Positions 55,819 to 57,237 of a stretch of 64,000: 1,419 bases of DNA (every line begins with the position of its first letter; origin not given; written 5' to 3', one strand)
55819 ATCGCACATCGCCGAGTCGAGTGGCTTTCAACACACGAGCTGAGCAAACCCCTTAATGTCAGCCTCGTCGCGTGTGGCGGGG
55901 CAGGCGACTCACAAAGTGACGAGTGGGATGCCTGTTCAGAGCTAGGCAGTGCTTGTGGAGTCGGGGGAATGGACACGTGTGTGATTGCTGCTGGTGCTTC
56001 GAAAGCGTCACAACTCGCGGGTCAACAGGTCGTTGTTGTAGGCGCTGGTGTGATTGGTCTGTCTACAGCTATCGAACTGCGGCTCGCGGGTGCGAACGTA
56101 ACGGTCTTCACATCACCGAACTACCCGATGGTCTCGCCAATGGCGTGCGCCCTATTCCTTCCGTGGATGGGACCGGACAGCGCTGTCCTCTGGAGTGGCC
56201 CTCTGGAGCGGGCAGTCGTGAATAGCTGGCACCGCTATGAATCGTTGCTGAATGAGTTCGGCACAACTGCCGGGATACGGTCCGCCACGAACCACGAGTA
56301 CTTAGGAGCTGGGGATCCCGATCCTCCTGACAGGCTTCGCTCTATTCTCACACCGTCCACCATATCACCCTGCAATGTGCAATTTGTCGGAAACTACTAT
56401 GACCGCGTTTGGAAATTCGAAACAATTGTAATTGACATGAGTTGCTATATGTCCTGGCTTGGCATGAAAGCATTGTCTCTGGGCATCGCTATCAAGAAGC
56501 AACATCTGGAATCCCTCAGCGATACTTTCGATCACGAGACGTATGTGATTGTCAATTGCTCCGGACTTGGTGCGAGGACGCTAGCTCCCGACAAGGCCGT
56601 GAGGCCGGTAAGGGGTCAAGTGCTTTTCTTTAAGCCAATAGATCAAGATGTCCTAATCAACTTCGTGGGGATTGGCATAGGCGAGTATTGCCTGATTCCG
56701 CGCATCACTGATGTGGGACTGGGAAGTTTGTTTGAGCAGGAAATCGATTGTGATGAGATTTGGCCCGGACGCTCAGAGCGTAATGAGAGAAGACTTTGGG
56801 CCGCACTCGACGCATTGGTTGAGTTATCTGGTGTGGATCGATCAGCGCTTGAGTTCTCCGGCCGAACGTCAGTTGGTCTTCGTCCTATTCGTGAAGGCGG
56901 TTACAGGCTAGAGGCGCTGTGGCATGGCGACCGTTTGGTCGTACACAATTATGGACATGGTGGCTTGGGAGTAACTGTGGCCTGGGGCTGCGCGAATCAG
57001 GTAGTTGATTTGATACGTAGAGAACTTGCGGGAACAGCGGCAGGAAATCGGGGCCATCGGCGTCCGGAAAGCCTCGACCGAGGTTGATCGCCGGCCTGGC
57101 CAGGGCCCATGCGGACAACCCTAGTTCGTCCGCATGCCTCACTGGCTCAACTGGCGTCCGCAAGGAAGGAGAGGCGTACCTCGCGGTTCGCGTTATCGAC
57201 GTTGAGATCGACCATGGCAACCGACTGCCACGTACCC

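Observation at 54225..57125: AT-shifted 2.7-kb islet bracketed by an intact aminotransferase gene and a decayed copy of that gene's own 5' end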

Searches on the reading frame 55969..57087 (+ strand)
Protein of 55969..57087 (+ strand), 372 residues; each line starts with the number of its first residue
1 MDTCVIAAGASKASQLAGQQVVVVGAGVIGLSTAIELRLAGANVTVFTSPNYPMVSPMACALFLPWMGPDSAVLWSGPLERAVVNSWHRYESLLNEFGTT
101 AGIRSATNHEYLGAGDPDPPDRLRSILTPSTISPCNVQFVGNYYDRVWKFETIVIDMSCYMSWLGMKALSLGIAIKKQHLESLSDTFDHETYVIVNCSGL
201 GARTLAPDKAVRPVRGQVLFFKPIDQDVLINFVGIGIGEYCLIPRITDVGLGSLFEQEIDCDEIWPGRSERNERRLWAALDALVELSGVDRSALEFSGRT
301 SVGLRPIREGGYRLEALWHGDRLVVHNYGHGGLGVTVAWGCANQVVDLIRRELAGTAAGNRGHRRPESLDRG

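Call 7: search_protein_families(library=pfam, proteins=[window:55969-57087:+], max_evalue=0.01)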
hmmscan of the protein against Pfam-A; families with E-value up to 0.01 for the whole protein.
window:55969-57087:+ (372 aa): 8 families
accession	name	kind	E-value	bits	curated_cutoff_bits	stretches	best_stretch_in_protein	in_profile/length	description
PF01266.30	DAO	-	2e-23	83.9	27.9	1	21-348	2-353/353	FAD dependent oxidoreductase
PF07992.20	Pyr_redox_2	-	2e-05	24.6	26.1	1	15-51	139-175/291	Pyridine nucleotide-disulphide oxidoreductase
PF00070.33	Pyr_redox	-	0.00032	21.6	22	1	21-54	2-35/82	Pyridine nucleotide-disulphide oxidoreductase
PF13241.12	NAD_binding_7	-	0.00085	20.3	22.1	1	15-50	4-38/104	Putative NAD(P)-binding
PF01494.25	FAD_binding_3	-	0.0014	18.4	22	1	20-59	3-42/349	FAD binding domain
PF13450.12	NAD_binding_8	-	0.002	18.8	21.9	1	23-47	1-25/68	NAD(P)-binding Rossmann-like domain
PF00890.30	FAD_binding_2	-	0.0032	17.2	20.4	1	21-48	2-29/414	FAD binding domain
PF02737.24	3HCDH_N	-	0.0088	16.4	22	0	20-47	1-28/180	3-hydroxyacyl-CoA dehydrogenase, NAD binding domain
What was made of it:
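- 55969..57087 (+): D-amino-acid-oxidase-family flavoenzyme, 372 aa. The conserved part ends near residue 353-357. The last 16 codons and the stop lie in the antisense of the AT fragment. Pfam DAO at E 2e-23 (call 7).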

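Call 33: search_protein_families(library=padloc, proteins=[window:55969-57087:+], max_evalue=1)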
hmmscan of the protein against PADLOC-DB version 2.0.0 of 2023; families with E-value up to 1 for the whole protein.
window:55969-57087:+ (372 aa): 2 families
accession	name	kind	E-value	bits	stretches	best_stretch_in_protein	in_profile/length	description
PDLC01086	C3a186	-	2.1e-05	22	1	20-68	2-44/384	"C-3?,4? desaturase"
PDLC00832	E1-E2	-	0.08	9.1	1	11-46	331-366/588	E1-E2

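Call 34: search_protein_families(library=ncbifam, proteins=[window:55969-57087:+], max_evalue=0.01)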
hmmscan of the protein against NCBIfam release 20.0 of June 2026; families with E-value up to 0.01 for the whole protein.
window:55969-57087:+ (372 aa): 28 families (the best 25 are shown)
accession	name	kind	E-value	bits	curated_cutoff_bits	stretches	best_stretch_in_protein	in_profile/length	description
TIGR02352.1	thiamin_ThiO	equivalog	5.9e-13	48.6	250.8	1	21-51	1-31/351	glycine oxidase ThiO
NF001933.0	PRK00711.1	subfamily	1.2e-07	31.1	383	1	20-49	2-31/429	D-amino acid dehydrogenase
NF002480.1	PRK01747.1-1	equivalog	8.3e-07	27.8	540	1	11-67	241-299/645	bifunctional tRNA (5-methylaminomethyl-2-thiouridine)(34)-methyltransferase MnmC2/FAD-dependent 5-carboxymethylaminomethyl-2-thiouridine(34)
TIGR03197.1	MnmC_Cterm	equivalog_domain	2.8e-06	26.7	174.2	1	21-52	2-33/400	FAD-dependent 5-carboxymethylaminomethyl-2-thiouridine(34) oxidoreductase MnmC1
NF009410.0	PRK12771.1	subfamily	4.5e-05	22.2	516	1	12-48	132-168/566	NAD(P)-binding protein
NF009074.0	PRK12409.1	equivalog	5.7e-05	22.5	494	1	19-54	2-37/410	D-amino acid dehydrogenase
NF003724.0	PRK05329.2-3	equivalog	0.00012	21.2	327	1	19-48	2-31/426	glycerol-3-phosphate dehydrogenase subunit GlpB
NF045637.1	carotdesatCrtDProt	equivalog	0.0002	20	580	1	21-49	1-29/485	1-hydroxycarotenoid 3,4-desaturase CrtD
TIGR03364.1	HpnW_proposed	hypoth_equivalog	0.00029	20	285.1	1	20-49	2-31/365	TIGR03364 family FAD-dependent oxidoreductase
TIGR02734.1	crtI_fam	subfamily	0.00042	19.1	238.1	1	21-48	1-28/504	phytoene desaturase family protein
NF042949.2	3PPDioc_HcaD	equivalog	0.00047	19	450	1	17-54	141-178/386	3-phenylpropionate/cinnamic acid dioxygenase ferredoxin--NAD(+) reductase subunit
NF002481.1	PRK01747.1-2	equivalog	0.00048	19.1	600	1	18-48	238-268/611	bifunctional tRNA (5-methylaminomethyl-2-thiouridine)(34)-methyltransferase MnmC2/FAD-dependent 5-carboxymethylaminomethyl-2-thiouridine(34)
NF005720.0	PRK07538.1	subfamily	0.00052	19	400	1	19-49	3-33/418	hypothetical protein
NF050086.1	pipecolate_AmaA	exception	0.00084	18.1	600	1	18-49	25-56/425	L-pipecolate oxidase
TIGR03366.1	HpnZ_proposed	hypoth_equivalog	0.00088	18.5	328.1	1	4-47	142-186/315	putative phosphonate catabolism associated alcohol dehydrogenase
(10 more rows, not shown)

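Call 35: search_protein_families(library=phrogs, proteins=[window:55969-57087:+], max_evalue=0.1)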
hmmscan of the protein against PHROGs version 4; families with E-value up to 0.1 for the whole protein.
window:55969-57087:+ (372 aa): 3 families
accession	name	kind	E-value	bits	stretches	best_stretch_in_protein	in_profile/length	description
phrog_6397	-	DNA, RNA and nucleotide metabolism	0.0018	17.9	1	12-48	148-184/473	ribonucleotide reductase large subunit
phrog_16743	-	unknown function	0.011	16.4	1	20-66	3-50/286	-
phrog_2640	-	other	0.012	15.6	1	5-47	151-193/345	zinc containing alcohol dehydrogenase superfamily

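Call 36: find_homologous_proteins(query=window:55969-57087:+)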
Query window:55969-57087:+ (372 aa): 1437 proteins with E <= 0.001 among 8000 candidates; the best 120 are listed.
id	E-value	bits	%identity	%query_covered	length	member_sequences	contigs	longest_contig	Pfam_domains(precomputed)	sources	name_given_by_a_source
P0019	2.2e-253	858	100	100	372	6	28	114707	PF01266.31,PF07992.21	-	-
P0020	4.3e-158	544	70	96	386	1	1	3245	PF01266.31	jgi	jgi:D-amino-acid oxidase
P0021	1.1e-155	536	66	98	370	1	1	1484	PF01266.31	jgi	jgi:D-amino-acid oxidase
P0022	5.5e-155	534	67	95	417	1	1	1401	PF01266.31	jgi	jgi:D-amino-acid oxidase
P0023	3.1e-108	380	53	93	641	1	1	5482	PF01266.31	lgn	-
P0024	1.1e-105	372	68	67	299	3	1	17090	PF01266.31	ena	-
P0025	3.5e-104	367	54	92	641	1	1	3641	PF01266.31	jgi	jgi:D-amino-acid oxidase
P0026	1.3e-100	355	59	73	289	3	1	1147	PF01266.31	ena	-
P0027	3.0e-88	314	47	96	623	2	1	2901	PF01266.31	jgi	jgi:D-amino-acid oxidase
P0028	1.7e-87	312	73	52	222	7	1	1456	PF01266.31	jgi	jgi:D-amino-acid oxidase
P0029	8.7e-85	303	45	95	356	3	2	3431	PF01266.31,PF00890.31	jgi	jgi:D-amino-acid oxidase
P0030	2.4e-83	298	46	94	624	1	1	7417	PF01266.31,PF00890.31,PF07992.21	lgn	-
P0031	1.4e-78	283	53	65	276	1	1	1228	PF01266.31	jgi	jgi:D-amino-acid oxidase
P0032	4.0e-77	278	43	91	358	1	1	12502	PF01266.31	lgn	-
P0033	2.7e-56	209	36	89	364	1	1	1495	PF01266.31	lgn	-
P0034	3.0e-37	146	34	91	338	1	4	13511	PF01266.31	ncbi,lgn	-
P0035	1.5e-35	141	32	90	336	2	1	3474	PF01266.31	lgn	-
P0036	1.4e-32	131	34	88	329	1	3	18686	PF01266.31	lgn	-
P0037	1.8e-31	127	34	88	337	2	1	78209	PF01266.31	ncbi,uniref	ncbi:FAD-dependent oxidoreductase [Streptomyces sp. DSM 118148]|uniref:FAD-dependent oxidoreductase 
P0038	5.8e-31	126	34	88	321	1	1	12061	PF01266.31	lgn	-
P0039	1.9e-30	124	34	89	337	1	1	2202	PF01266.31,PF00890.31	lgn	-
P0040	2.4e-30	124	35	89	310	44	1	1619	PF01266.31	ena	-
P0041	2.9e-30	123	34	89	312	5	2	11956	PF01266.31,PF00890.31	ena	-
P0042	1.0e-29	122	33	86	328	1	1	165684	PF01266.31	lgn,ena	-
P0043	1.9e-29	121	31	87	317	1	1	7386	PF01266.31,PF00890.31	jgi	jgi:D-amino-acid oxidase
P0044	2.2e-29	121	31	88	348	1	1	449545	PF01266.31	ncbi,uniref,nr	ncbi:FAD-dependent oxidoreductase [Actinoplanes sp. M2I2]|uniref:FAD-dependent oxidoreductase n=1 Ta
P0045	2.4e-29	120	34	92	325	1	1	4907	PF01266.31,PF00890.31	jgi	jgi:D-amino-acid oxidase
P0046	2.7e-29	120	33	90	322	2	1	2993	PF01266.31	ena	-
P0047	3.1e-29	120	36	90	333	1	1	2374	PF01266.31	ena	-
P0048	5.9e-29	119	35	89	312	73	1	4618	PF01266.31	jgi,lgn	jgi:D-amino-acid oxidase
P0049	9.6e-29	118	34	86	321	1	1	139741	PF01266.31,PF00890.31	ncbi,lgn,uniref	ncbi:FAD-dependent oxidoreductase [Streptomyces sp. NPDC050619]|uniref:FAD-dependent oxidoreductase 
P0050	9.7e-29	118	37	54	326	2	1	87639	PF01266.31,PF00890.31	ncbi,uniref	ncbi:FAD-dependent oxidoreductase [Streptomyces mirabilis]|uniref:FAD-dependent oxidoreductase n=1 T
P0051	1.7e-28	118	31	90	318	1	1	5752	PF01266.31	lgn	-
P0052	1.7e-28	118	31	90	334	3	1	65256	PF01266.31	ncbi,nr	ncbi:MAG: FAD-binding oxidoreductase [Planctomyces sp.]|nr:FAD-binding oxidoreductase [Planctomyces 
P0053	2.1e-28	117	33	90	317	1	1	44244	PF01266.31,PF00890.31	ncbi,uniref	ncbi:FAD-dependent oxidoreductase [Streptomyces sp. NPDC050743]|uniref:FAD-dependent oxidoreductase 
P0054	2.4e-28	117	34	86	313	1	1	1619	PF01266.31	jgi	jgi:D-amino-acid oxidase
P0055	2.5e-28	117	34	90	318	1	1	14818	PF01266.31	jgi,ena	-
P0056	2.8e-28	117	33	87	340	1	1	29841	PF01266.31,PF00890.31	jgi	jgi:D-amino-acid oxidase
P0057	3.8e-28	116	31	89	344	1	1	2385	PF01266.31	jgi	jgi:D-amino-acid oxidase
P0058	6.6e-28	116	33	91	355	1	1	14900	PF01266.31,PF13241.13,PF00890.31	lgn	-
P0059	7.9e-28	115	32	90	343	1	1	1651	PF01266.31,PF13450.13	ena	-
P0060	7.9e-28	115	32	90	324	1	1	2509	PF01266.31,PF00890.31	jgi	jgi:D-amino-acid oxidase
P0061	1.3e-27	115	34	89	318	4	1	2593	PF01266.31,PF00890.31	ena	-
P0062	1.5e-27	114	35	89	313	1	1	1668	PF01266.31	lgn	-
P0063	1.7e-27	114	34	89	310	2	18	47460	PF01266.31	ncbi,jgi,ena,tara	tara:strand:- start:7385 stop:8317 length:933 start_codon:yes stop_codon:yes gene_type:complete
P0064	1.9e-27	114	36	86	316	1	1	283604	PF01266.31,PF00890.31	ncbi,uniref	ncbi:FAD-dependent oxidoreductase [Streptomyces sp. NPDC093591]|uniref:FAD-dependent oxidoreductase 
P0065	2.0e-27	114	34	86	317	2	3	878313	PF01266.31,PF00890.31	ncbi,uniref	ncbi:FAD-dependent oxidoreductase [Streptomyces sp. NPDC004783]|uniref:FAD-dependent oxidoreductase 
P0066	2.0e-27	114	31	89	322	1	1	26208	PF01266.31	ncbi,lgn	ncbi:FAD-dependent oxidoreductase [soil metagenome]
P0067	2.2e-27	114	34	89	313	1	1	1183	PF01266.31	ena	-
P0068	2.2e-27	114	33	86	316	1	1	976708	PF01266.31,PF00890.31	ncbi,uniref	ncbi:FAD-dependent oxidoreductase [Streptomyces sp. NPDC046909]|uniref:FAD-dependent oxidoreductase 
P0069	2.2e-27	114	39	52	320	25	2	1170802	PF01266.31,PF00890.31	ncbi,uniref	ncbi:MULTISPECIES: FAD-dependent oxidoreductase [Streptomyces]|uniref:FAD-dependent oxidoreductase n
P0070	2.2e-27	114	34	90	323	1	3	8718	PF01266.31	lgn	-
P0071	2.5e-27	114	31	87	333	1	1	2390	PF01266.31,PF00890.31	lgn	-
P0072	3.1e-27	113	33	89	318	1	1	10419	PF01266.31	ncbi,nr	ncbi:MAG: FAD-dependent oxidoreductase [Streptomyces sp.]|nr:FAD-dependent oxidoreductase [Streptomy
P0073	3.1e-27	113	32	89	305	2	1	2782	PF01266.31,PF00890.31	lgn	-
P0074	3.3e-27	113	39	61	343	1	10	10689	PF01266.31,PF00890.31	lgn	-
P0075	3.4e-27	113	31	88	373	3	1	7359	PF01266.31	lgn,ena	-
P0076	3.6e-27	113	35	89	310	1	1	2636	PF01266.31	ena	-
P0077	3.7e-27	113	27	71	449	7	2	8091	PF01266.31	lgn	-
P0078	3.8e-27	113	33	85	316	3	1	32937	PF01266.31,PF00890.31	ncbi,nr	ncbi:FAD-dependent oxidoreductase [Streptomyces sp. PRKS01-65]|nr:FAD-dependent oxidoreductase [Stre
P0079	3.9e-27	113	36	86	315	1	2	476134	PF01266.31,PF00890.31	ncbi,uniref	ncbi:FAD-dependent oxidoreductase [Streptomyces sp. SD31]|uniref:FAD-dependent oxidoreductase n=1 Ta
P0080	4.5e-27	113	31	86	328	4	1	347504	PF01266.31,PF00890.31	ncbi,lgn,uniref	ncbi:FAD-dependent oxidoreductase [Kribbella sp. NPDC050281]|uniref:FAD-dependent oxidoreductase n=1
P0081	4.7e-27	113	33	90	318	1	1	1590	PF01266.31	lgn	-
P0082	5.1e-27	113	30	86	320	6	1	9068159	PF01266.31,PF00890.31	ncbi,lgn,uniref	ncbi:FAD-dependent oxidoreductase [Kribbella sp. NBC_00359]|uniref:FAD-dependent oxidoreductase n=1 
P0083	5.5e-27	113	38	53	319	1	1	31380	PF01266.31,PF00890.31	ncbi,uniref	ncbi:FAD-dependent oxidoreductase [Streptomyces sp. NPDC021356]|uniref:NAD(P)/FAD-dependent oxidored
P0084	5.7e-27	113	33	86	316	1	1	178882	PF01266.31,PF00890.31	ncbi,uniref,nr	ncbi:FAD-dependent oxidoreductase [Streptomyces regalis]|uniref:D-amino-acid oxidase n=1 Tax=Strepto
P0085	5.8e-27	113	33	89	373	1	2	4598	PF01266.31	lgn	-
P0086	5.9e-27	113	39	52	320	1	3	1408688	PF01266.31,PF00890.31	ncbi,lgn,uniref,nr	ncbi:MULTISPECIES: FAD-dependent oxidoreductase [Streptomyces]|uniref:FAD-dependent oxidoreductase n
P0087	6.0e-27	113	34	90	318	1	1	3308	PF01266.31,PF00890.31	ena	-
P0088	6.3e-27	112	38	52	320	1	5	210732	PF01266.31,PF00890.31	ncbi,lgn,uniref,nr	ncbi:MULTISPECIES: FAD-dependent oxidoreductase [Streptomyces]|uniref:FAD-dependent oxidoreductase n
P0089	6.6e-27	112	33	89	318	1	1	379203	PF01266.31,PF00890.31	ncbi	ncbi:FAD-dependent oxidoreductase [Streptomyces sp. NPDC002092]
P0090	6.8e-27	112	34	89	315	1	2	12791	PF01266.31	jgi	jgi:D-amino-acid oxidase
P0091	6.8e-27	112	38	52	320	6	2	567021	PF01266.31,PF00890.31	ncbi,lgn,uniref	ncbi:FAD-dependent oxidoreductase [Streptomyces ardesiacus]|uniref:D-amino-acid oxidase n=1 Tax=Stre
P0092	7.3e-27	112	31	85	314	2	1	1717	PF01266.31,PF13241.13,PF00890.31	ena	-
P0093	7.7e-27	112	38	52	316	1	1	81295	PF01266.31,PF00890.31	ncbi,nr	ncbi:amino acid oxidase [Streptomyces sp. NRRL F-7442]|nr:amino acid oxidase [Streptomyces sp. NRRL 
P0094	7.8e-27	112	38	52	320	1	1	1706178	PF01266.31,PF00890.31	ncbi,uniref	ncbi:FAD-dependent oxidoreductase [Streptomyces ardesiacus]|uniref:FAD-dependent oxidoreductase n=1 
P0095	8.1e-27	112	38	52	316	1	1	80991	PF01266.31,PF00890.31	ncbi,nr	ncbi:amino acid oxidase [Streptomyces sp. NRRL F-4711]|nr:amino acid oxidase [Streptomyces sp. NRRL 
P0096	8.2e-27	112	36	86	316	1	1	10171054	PF01266.31,PF00890.31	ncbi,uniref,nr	ncbi:FAD-dependent oxidoreductase [Streptomyces sp. DT2A-34]|uniref:FAD-dependent oxidoreductase n=1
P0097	8.7e-27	112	31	86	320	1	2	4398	PF01266.31,PF00890.31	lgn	-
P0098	8.8e-27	112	38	52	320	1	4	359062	PF01266.31,PF00890.31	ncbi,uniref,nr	ncbi:FAD-dependent oxidoreductase [Streptomyces ardesiacus]|uniref:FAD-dependent oxidoreductase n=1 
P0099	9.5e-27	112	31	89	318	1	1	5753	PF01266.31,PF00890.31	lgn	-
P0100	9.5e-27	112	38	55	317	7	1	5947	PF01266.31,PF00890.31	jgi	-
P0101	1.3e-26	111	33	90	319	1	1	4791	PF01266.31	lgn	-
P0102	1.3e-26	111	33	85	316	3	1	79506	PF01266.31,PF00890.31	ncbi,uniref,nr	ncbi:amino acid oxidase [Streptomyces leeuwenhoekii]|uniref:D-amino-acid oxidase n=1 Tax=Streptomyce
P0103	1.3e-26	111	38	53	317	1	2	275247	PF01266.31,PF00890.31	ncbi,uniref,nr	ncbi:FAD-dependent oxidoreductase [Streptomyces sp. NPDC097107]|uniref:FAD-dependent oxidoreductase 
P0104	1.4e-26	111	33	84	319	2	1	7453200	PF01266.31,PF00890.31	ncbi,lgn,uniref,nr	ncbi:FAD-dependent oxidoreductase [Streptomyces glaucescens]|uniref:D-amino-acid oxidase n=1 Tax=Str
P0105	1.4e-26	111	33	89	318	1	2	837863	PF01266.31,PF00890.31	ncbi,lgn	ncbi:FAD-dependent oxidoreductase [Streptomyces sp. NPDC001107]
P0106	1.4e-26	111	38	53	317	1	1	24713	PF01266.31,PF00890.31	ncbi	ncbi:FAD-dependent oxidoreductase [Streptomyces sp. NPDC054844]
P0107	1.4e-26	111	34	85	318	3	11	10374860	PF01266.31,PF00890.31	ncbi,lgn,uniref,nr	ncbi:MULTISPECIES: FAD-dependent oxidoreductase [unclassified Streptomyces]|uniref:FAD-dependent oxi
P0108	1.4e-26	111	35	86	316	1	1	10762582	PF01266.31,PF00890.31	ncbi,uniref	ncbi:FAD-dependent oxidoreductase [Streptomyces sp. R28]|uniref:D-amino-acid oxidase n=1 Tax=Strepto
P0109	1.5e-26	111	33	86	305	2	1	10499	PF01266.31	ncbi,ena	ncbi:MAG: FAD-dependent oxidoreductase [Nocardioides sp.]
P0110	1.6e-26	111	31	84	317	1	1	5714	PF01266.31,PF00890.31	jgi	jgi:D-amino-acid oxidase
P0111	1.6e-26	111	31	85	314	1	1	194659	PF01266.31,PF00890.31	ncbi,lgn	ncbi:FAD-dependent oxidoreductase [Streptomyces sp. NPDC003635]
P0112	1.6e-26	111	38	52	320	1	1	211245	PF01266.31,PF00890.31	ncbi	ncbi:FAD-dependent oxidoreductase [Streptomyces ardesiacus]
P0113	1.7e-26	111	39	53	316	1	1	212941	PF01266.31,PF00890.31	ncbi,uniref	ncbi:FAD-dependent oxidoreductase [Streptomyces sp. NPDC052701]|uniref:FAD-dependent oxidoreductase 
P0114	1.7e-26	111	40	52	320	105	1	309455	PF01266.31,PF00890.31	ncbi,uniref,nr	ncbi:amino acid oxidase [Streptomyces tendae]|uniref:FAD-dependent oxidoreductase n=1 Tax=Streptomyc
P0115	1.7e-26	111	33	85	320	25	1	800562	PF01266.31,PF00890.31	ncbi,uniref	ncbi:FAD-dependent oxidoreductase [Streptomyces tendae]|uniref:FAD-dependent oxidoreductase n=1 Tax=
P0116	1.8e-26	111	34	87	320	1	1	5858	PF01266.31,PF00890.31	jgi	jgi:D-amino-acid oxidase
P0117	2.2e-26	111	31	89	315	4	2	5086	PF01266.31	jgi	-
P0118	2.3e-26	111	38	52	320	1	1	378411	PF01266.31,PF00890.31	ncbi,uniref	ncbi:FAD-dependent oxidoreductase [Streptomyces ardesiacus]|uniref:FAD-dependent oxidoreductase n=1 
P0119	2.4e-26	111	31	87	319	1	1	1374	PF01266.31,PF00890.31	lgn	-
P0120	2.4e-26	111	32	93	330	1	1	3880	PF01266.31,PF00890.31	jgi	jgi:D-amino-acid oxidase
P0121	2.6e-26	110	33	90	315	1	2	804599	PF01266.31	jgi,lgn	jgi:D-amino-acid oxidase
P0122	2.6e-26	110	34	55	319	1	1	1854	PF01266.31,PF13241.13,PF00890.31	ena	-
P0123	2.8e-26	110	31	89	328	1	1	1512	PF01266.31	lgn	-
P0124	2.8e-26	110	33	90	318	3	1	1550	PF01266.31,PF00890.31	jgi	jgi:D-amino-acid oxidase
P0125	3.0e-26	110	31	87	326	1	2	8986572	PF01266.31,PF00890.31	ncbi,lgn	ncbi:FAD-binding oxidoreductase [Streptomyces sp. NBC_00433]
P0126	3.4e-26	110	38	52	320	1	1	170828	PF01266.31,PF00890.31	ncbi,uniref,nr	ncbi:FAD-dependent oxidoreductase [Streptomyces sp. NRRL F-4707]|uniref:FAD-dependent oxidoreductase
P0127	3.9e-26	110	34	89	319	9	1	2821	PF01266.31,PF00890.31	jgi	-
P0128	3.9e-26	110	32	86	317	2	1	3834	PF01266.31,PF00890.31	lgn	-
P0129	4.0e-26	110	34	89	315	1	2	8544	PF01266.31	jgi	jgi:D-amino-acid oxidase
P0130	4.0e-26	110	31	84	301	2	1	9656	PF01266.31,PF00890.31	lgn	-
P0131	4.1e-26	110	39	53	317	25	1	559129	PF01266.31,PF00890.31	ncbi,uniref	ncbi:FAD-dependent oxidoreductase [Streptomyces sp. NPDC058818]|uniref:FAD-dependent oxidoreductase 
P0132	4.3e-26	110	32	84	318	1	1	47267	PF01266.31,PF00890.31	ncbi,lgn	-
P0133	4.4e-26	110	38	52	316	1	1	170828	PF01266.31,PF00890.31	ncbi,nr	ncbi:amino acid oxidase [Streptomyces sp. NRRL F-4707]|nr:amino acid oxidase [Streptomyces sp. NRRL 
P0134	4.6e-26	110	31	90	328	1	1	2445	PF01266.31,PF00890.31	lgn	-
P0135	4.6e-26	110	32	84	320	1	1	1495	PF01266.31,PF00890.31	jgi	jgi:D-amino-acid oxidase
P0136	4.6e-26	110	38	52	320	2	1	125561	PF01266.31,PF00890.31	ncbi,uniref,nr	ncbi:FAD-dependent oxidoreductase [Streptomyces sp. NRRL F-5650]|uniref:FAD-dependent oxidoreductase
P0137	4.7e-26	110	37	52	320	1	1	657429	PF01266.31,PF00890.31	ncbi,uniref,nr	ncbi:FAD-dependent oxidoreductase [Streptomyces ardesiacus]|uniref:FAD-dependent oxidoreductase n=1 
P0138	4.7e-26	110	34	89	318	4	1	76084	PF01266.31,PF13450.13,PF00890.31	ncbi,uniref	ncbi:FAD-dependent oxidoreductase [Streptomyces sp. NPDC000987]|uniref:FAD-dependent oxidoreductase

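Call 37: find_encoding_contigs(protein=P0023, flank=10000, max_places=3)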
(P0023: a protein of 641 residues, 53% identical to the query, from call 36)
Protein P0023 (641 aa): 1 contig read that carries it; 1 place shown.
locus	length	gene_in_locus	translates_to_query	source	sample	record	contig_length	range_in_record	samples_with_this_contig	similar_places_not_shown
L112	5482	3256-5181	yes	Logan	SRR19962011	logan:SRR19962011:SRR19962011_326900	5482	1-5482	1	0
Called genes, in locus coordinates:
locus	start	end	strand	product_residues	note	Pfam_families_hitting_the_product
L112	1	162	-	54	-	?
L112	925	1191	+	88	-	-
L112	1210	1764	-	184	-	-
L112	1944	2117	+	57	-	-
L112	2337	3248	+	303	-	PF12844:HTH_19 (faint), PF13560:HTH_31, PF01381:HTH_3, PF13413:HTH_25 (weak)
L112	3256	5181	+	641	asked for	PF01266:DAO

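Call 38: find_encoding_contigs(protein=P0024, flank=10000, max_places=3)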
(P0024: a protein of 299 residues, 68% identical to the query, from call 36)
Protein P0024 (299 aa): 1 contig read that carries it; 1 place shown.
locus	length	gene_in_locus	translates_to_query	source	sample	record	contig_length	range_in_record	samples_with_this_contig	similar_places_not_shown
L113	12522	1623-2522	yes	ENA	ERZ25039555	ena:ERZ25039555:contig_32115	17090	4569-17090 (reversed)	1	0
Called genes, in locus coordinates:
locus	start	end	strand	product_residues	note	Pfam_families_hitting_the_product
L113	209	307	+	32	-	-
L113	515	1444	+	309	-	PF13560:HTH_31, PF01381:HTH_3, PF13413:HTH_25 (weak)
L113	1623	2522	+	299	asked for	PF01266:DAO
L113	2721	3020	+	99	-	-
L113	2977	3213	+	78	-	-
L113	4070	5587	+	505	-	PF01609:DDE_Tnp_1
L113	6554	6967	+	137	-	PF00903:Glyoxalase (weak)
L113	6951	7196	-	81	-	-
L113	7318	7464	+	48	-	-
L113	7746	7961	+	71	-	-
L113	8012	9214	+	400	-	-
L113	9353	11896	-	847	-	PF22232:TraI_hel_assoc_N (faint), PF13245:AAA_19, PF13604:AAA_30, PF27170:SH3_Rv2311 (faint), PF13538:UvrD_C_2 (faint)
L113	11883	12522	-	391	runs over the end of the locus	PF08751:TrwC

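Call 39: find_encoding_contigs(protein=P0020, flank=10000, max_places=3)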
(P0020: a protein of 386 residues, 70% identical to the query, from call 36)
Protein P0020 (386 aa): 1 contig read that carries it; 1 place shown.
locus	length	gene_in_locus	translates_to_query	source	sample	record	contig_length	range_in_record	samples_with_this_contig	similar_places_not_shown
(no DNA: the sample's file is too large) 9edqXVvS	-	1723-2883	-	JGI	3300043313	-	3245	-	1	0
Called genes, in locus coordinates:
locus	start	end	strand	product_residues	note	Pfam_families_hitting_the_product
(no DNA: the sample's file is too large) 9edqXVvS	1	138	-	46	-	?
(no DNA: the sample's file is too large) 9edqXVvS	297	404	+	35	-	-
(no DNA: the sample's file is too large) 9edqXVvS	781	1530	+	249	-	-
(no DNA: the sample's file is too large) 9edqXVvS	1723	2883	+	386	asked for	PF01266:DAO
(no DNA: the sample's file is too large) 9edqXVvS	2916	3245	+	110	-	?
